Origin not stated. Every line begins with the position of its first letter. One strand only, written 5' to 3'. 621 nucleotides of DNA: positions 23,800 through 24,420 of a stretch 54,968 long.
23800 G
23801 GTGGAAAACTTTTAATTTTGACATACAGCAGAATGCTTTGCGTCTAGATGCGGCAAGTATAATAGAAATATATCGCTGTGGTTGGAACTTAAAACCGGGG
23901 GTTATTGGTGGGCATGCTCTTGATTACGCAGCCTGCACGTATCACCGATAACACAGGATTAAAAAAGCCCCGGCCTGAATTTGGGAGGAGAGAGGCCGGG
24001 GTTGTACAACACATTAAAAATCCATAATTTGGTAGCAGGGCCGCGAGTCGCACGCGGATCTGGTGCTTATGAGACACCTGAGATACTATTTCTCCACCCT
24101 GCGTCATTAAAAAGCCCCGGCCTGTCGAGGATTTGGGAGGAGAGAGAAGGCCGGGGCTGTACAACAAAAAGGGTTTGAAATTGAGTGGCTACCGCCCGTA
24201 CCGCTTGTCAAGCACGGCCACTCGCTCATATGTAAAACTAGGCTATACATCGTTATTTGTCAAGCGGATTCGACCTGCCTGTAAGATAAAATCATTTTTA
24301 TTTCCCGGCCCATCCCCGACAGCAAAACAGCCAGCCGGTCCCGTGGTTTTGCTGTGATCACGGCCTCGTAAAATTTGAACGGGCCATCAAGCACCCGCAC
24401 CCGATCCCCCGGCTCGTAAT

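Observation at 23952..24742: Phage RfaH/NusG paralog followed by an ops-like site and two tandem terminators, facing a 37.6-kb late block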

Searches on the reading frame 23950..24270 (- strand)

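Call 98: search_protein_families(library=phrogs, proteins=[L212:2338-2913:+], max_evalue=0.01)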
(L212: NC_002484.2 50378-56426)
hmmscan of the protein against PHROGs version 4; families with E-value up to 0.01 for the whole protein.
L212:2338-2913:+ (192 aa): 1 family
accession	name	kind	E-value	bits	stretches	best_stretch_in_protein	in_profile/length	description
phrog_3412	-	unknown function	3.6e-88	295.3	1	1-192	1-188/188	-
